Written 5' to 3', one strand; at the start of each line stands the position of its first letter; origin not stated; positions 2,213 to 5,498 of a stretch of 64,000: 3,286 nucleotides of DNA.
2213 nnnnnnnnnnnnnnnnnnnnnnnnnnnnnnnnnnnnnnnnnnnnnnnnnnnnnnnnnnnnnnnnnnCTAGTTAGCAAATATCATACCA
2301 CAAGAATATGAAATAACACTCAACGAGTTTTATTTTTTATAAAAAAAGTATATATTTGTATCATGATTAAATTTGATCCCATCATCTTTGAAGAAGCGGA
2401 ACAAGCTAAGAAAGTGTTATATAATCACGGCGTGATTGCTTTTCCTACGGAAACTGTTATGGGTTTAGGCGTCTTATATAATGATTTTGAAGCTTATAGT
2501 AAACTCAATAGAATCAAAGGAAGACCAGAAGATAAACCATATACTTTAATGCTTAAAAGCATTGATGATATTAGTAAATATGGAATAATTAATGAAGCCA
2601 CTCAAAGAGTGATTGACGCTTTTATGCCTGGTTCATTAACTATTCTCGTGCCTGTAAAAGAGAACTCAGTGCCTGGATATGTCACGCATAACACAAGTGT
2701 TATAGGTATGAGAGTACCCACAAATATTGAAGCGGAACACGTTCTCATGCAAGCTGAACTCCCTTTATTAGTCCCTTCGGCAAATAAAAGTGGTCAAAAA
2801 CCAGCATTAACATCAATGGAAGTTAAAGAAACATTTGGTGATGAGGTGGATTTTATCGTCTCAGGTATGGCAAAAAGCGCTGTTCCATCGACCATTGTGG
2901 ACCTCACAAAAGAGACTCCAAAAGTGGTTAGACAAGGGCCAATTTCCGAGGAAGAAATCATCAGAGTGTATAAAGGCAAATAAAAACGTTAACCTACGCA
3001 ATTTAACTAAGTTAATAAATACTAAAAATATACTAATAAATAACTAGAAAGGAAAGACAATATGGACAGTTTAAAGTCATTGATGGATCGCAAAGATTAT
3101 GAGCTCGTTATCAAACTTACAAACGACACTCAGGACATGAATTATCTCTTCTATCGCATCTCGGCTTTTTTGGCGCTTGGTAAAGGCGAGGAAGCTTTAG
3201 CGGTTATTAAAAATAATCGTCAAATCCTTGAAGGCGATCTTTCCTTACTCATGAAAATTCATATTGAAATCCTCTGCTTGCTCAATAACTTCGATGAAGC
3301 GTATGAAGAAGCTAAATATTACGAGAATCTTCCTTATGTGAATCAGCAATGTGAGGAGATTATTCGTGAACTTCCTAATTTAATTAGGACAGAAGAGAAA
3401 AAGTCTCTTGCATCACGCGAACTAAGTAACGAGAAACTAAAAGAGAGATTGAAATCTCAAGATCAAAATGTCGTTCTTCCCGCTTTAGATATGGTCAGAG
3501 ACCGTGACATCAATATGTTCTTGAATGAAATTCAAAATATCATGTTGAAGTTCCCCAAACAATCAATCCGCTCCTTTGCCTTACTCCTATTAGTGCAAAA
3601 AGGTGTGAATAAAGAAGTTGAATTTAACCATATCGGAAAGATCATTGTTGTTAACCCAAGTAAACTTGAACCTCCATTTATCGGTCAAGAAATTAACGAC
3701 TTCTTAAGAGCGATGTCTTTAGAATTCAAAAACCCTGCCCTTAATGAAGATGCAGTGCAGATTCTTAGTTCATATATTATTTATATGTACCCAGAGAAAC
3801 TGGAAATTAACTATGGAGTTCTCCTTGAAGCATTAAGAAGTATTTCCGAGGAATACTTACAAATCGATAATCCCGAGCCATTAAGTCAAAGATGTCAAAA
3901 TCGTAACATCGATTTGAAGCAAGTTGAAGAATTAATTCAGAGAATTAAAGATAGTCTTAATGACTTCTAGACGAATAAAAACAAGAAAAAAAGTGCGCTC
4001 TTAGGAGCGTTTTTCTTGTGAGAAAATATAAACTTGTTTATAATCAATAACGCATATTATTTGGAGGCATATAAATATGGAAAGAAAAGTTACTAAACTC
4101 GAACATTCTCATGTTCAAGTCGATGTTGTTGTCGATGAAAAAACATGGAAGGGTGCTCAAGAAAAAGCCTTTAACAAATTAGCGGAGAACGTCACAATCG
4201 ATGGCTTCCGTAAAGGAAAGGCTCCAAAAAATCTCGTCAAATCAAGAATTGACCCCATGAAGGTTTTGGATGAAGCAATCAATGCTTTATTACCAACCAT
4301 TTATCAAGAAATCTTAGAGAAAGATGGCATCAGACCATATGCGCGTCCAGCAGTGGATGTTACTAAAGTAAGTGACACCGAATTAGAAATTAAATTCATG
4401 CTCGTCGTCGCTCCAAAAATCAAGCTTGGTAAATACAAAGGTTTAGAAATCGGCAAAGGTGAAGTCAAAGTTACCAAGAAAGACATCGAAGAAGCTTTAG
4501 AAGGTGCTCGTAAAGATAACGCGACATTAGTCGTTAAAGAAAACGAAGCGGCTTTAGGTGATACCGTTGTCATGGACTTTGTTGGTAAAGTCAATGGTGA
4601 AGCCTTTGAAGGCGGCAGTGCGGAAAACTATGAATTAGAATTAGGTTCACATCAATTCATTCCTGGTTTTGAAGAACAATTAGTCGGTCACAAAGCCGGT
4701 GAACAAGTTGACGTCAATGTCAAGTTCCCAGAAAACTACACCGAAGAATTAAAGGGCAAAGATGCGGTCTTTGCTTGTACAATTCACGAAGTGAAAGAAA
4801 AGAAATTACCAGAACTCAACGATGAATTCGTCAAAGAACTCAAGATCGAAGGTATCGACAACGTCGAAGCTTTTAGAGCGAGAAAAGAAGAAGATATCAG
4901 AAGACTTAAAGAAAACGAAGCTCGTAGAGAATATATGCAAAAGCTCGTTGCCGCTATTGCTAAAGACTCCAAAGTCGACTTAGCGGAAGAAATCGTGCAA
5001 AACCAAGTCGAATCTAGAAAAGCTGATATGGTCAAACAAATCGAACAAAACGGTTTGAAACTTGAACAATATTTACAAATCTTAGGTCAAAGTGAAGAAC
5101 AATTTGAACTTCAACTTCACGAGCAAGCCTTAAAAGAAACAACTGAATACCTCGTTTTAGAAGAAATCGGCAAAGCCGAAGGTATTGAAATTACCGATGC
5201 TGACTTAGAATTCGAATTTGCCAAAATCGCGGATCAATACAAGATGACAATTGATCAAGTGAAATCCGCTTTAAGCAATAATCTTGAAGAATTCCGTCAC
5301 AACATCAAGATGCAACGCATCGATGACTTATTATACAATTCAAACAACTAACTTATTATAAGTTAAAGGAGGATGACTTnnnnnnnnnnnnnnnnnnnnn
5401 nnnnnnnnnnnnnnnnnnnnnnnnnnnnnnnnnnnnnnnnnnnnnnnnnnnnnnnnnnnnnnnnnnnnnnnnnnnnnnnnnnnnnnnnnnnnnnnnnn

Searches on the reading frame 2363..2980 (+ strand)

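Call 52: search_protein_families(library=pfam, proteins=[window:2363-2980:+], max_evalue=0.001)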
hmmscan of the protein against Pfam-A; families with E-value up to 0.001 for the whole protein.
window:2363-2980:+ (206 aa): 1 family
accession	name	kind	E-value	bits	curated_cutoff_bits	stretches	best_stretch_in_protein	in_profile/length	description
PF01300.24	Sua5_yciO_yrdC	-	1.2e-43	149.1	25.1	1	18-192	2-178/178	Telomere recombination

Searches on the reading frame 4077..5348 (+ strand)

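Call 71: search_protein_families(library=pfam, proteins=[window:4077-5348:+], max_evalue=0.00001)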
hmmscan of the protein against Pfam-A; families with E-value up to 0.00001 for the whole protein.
window:4077-5348:+ (424 aa): 3 families
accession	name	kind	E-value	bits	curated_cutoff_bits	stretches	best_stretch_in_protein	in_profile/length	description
PF05697.18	Trigger_N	-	6.5e-36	124.2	22.2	1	1-142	1-142/144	Bacterial trigger factor protein (TF)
PF05698.19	Trigger_C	-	2.2e-23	83.5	22.7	1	263-419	2-160/162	Bacterial trigger factor protein (TF) C-terminus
PF00254.34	FKBP_C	-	3e-17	63.1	21.1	1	156-232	3-89/94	FKBP-type peptidyl-prolyl cis-trans isomerase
